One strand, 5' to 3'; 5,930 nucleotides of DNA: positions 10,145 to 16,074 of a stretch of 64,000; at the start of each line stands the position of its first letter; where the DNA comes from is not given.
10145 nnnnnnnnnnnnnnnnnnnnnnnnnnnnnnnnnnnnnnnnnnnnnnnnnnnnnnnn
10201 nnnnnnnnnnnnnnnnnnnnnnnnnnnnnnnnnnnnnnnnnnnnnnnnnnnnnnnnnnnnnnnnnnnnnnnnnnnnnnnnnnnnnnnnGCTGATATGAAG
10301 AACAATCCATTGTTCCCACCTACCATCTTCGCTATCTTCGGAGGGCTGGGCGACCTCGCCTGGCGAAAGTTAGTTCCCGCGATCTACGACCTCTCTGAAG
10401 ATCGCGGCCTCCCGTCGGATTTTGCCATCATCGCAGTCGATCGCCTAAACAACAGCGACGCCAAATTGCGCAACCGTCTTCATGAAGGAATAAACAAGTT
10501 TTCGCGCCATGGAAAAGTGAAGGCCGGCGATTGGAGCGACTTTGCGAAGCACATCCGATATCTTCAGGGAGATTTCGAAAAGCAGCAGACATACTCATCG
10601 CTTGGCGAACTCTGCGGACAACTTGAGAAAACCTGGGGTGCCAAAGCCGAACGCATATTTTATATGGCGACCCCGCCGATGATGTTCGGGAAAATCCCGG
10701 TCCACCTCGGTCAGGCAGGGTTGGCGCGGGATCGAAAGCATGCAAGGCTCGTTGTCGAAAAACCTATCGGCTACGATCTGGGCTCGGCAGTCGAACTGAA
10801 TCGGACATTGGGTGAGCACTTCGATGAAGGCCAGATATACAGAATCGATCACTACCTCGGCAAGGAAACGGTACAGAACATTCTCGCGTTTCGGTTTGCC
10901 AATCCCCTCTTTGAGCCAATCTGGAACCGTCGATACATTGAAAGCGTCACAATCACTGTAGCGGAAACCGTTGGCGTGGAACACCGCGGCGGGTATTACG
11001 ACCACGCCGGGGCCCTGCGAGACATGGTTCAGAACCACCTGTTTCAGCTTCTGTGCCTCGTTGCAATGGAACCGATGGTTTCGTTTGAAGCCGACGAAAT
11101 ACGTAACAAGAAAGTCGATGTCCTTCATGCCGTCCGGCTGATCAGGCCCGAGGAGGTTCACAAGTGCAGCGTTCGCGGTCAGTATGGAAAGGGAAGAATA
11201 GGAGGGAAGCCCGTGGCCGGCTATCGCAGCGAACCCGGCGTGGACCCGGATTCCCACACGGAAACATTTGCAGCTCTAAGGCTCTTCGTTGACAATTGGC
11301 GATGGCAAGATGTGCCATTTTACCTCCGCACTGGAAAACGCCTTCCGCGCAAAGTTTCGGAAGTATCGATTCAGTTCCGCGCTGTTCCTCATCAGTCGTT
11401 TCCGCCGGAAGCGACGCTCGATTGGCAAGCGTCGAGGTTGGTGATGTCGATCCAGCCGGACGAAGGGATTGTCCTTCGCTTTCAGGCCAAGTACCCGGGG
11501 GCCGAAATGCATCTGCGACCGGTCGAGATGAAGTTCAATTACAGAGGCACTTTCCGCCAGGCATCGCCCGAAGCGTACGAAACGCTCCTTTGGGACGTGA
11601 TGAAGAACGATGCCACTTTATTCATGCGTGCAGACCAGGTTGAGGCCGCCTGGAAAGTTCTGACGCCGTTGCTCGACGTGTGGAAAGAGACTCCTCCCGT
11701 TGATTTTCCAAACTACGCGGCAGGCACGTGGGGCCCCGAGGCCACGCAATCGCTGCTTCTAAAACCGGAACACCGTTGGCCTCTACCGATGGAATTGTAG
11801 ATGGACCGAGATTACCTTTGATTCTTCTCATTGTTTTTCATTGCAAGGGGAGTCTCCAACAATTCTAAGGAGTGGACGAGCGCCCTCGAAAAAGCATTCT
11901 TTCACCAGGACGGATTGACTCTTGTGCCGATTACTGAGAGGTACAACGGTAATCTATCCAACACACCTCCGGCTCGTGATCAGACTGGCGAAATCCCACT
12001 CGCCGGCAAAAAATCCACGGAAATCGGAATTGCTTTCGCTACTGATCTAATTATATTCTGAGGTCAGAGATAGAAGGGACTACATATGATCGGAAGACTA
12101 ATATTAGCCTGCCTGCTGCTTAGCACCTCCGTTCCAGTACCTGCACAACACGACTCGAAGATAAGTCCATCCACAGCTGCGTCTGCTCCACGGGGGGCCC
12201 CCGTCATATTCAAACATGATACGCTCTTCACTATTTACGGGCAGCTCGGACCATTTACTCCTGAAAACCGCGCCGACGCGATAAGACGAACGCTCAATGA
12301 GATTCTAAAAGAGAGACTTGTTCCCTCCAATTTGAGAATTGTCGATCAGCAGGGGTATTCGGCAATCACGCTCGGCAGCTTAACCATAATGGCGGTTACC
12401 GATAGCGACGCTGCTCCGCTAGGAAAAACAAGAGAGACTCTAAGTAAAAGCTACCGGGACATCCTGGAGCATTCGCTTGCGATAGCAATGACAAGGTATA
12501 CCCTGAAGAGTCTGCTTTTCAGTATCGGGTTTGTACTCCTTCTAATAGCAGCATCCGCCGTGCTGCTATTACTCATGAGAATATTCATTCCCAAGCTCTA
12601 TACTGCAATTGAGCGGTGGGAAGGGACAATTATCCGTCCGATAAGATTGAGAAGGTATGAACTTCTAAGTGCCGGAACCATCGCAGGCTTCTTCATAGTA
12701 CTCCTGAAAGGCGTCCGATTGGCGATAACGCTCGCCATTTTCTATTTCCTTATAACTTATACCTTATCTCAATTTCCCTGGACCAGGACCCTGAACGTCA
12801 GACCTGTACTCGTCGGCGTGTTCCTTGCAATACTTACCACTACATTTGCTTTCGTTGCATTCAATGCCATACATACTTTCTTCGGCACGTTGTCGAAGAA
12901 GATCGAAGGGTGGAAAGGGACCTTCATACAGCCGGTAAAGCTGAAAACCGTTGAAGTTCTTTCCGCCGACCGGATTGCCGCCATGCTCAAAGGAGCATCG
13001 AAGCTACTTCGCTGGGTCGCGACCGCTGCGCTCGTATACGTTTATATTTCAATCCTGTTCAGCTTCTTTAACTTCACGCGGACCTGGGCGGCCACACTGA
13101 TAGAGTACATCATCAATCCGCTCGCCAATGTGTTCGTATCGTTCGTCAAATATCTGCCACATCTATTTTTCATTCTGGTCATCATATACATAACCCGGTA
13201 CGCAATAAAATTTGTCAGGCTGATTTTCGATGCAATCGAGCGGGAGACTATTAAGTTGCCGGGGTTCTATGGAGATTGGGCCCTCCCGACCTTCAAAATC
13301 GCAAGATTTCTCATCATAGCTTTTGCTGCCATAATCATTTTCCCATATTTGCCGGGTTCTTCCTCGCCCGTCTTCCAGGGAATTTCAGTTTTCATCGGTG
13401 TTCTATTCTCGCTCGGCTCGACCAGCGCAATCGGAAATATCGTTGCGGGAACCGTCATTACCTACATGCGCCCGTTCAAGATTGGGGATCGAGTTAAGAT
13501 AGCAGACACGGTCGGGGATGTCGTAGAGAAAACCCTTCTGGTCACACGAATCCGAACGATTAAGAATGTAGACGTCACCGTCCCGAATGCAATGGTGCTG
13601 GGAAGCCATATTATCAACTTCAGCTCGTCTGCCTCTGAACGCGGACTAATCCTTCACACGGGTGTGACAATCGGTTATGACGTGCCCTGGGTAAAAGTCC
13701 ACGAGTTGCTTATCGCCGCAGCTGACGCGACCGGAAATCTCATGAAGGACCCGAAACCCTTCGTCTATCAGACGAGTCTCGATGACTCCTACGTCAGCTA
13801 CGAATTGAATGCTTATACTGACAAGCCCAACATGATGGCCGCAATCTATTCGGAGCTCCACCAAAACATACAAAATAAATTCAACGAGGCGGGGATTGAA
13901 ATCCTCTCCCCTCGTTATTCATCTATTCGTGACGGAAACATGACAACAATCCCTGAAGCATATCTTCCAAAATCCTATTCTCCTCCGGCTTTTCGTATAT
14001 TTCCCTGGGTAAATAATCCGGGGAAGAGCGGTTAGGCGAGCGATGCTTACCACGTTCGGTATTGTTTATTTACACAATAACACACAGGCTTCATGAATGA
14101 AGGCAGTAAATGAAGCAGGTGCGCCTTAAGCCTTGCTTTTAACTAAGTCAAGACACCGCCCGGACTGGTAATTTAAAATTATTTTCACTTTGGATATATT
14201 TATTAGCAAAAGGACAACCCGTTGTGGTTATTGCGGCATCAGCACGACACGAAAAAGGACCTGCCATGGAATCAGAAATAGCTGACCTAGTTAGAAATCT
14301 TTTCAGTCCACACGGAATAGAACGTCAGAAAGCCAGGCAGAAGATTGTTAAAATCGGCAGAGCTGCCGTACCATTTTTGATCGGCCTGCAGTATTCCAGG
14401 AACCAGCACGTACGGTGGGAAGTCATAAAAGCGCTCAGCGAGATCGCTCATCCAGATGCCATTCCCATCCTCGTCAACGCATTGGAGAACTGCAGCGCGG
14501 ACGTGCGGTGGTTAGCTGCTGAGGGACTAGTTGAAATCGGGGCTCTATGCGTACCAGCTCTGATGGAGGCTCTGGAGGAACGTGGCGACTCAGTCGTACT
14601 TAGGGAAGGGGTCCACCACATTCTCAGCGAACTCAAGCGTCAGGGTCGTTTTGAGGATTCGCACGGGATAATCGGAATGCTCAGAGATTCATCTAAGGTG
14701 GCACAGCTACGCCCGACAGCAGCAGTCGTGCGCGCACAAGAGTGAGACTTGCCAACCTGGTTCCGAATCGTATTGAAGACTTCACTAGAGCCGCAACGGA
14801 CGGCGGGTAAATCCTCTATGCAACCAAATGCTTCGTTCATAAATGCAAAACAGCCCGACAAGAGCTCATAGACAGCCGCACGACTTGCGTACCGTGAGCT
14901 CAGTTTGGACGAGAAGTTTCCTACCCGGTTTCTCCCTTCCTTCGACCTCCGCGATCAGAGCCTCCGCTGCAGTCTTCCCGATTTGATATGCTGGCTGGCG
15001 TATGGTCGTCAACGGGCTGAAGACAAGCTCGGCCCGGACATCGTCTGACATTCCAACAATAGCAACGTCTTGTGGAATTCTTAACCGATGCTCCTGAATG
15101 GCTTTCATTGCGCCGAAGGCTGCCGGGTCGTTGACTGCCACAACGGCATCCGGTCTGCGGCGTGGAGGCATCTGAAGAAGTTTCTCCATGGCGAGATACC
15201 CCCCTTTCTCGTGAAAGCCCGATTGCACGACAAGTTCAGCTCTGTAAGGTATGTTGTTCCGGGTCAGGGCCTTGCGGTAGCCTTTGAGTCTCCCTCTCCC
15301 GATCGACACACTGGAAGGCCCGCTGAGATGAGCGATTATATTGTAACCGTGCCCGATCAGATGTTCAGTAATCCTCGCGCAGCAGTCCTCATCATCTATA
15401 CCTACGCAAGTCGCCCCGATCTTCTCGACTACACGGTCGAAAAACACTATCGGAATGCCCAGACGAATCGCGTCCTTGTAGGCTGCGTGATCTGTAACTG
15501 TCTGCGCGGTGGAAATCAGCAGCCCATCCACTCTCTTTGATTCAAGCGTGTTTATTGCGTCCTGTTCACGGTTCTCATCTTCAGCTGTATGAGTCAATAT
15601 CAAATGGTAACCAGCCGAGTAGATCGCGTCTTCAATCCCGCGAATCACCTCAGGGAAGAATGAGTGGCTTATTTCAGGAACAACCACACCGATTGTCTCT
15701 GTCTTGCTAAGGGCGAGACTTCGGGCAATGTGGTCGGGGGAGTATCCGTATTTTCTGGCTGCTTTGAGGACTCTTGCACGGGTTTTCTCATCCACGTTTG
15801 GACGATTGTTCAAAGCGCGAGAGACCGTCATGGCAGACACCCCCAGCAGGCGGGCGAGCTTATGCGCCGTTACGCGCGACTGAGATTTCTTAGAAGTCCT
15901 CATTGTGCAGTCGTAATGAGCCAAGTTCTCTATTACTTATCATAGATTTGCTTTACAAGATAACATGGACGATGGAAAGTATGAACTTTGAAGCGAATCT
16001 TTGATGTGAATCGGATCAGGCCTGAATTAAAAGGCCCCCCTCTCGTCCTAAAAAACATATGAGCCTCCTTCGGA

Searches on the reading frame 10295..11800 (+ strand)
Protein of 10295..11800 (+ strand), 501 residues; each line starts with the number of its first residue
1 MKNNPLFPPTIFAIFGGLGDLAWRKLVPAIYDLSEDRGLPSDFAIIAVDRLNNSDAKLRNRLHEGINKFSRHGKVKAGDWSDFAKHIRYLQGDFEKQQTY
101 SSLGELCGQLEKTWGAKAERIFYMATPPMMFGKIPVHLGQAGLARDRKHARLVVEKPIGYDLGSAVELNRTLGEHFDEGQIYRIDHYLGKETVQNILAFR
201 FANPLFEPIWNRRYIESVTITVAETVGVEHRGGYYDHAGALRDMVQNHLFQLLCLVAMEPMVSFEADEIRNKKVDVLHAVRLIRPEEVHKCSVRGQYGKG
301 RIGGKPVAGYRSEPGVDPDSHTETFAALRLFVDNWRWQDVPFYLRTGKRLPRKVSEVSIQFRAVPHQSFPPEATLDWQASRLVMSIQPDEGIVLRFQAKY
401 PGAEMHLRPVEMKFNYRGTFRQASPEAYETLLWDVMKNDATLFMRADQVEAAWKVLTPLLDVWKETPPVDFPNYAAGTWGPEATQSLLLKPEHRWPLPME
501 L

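Call 50: search_protein_families(library=pfam, proteins=[window:10295-11800:+], max_evalue=0.00001)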
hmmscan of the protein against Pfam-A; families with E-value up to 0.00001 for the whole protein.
window:10295-11800:+ (501 aa): 2 families
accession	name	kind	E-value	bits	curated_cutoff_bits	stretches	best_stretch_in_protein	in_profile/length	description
PF02781.21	G6PD_C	-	8.3e-126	419.4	27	1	197-495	1-295/296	Glucose-6-phosphate dehydrogenase, C-terminal domain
PF00479.28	G6PD_N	-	6.3e-59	200.1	22.1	1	14-195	2-183/183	Glucose-6-phosphate dehydrogenase, NAD binding domain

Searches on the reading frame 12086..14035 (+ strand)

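Call 50: search_protein_families(library=pfam, proteins=[window:12086-14035:+], max_evalue=0.00001)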
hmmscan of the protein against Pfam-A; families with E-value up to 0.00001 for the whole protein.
window:12086-14035:+ (649 aa): 2 families
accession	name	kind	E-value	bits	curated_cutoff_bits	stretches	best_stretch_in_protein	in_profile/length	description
PF00924.24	MS_channel_2nd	-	1.1e-17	64.4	20.2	1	449-513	3-67/68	Mechanosensitive ion channel, beta-domain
PF21082.3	MS_channel_3rd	-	3e-15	56.8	21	1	526-606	6-88/88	Mechanosensitive ion channel MscS, C-terminal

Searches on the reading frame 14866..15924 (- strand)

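Call 50: search_protein_families(library=pfam, proteins=[window:14866-15924:-], max_evalue=0.00001)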
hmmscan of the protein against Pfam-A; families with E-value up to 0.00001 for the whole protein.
window:14866-15924:- (352 aa): 5 families
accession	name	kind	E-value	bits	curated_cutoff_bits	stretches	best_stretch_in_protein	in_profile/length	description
PF00532.27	Peripla_BP_1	-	7.5e-37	127.8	22.2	1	76-343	2-277/281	Periplasmic binding proteins and sugar binding domain of LacI family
PF13377.12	Peripla_BP_3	-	7.2e-36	124.2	26.5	1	186-349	1-167/167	Periplasmic binding protein-like domain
PF13407.12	Peripla_BP_4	-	3.1e-20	73.2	35.1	1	78-330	1-257/258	Periplasmic binding protein domain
PF00356.27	LacI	-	4.8e-14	52.3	27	1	24-64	6-46/46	Bacterial regulatory proteins, lacI family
PF13384.12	HTH_23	-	3.7e-06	27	24.6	0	17-39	17-39/50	Homeodomain-like domain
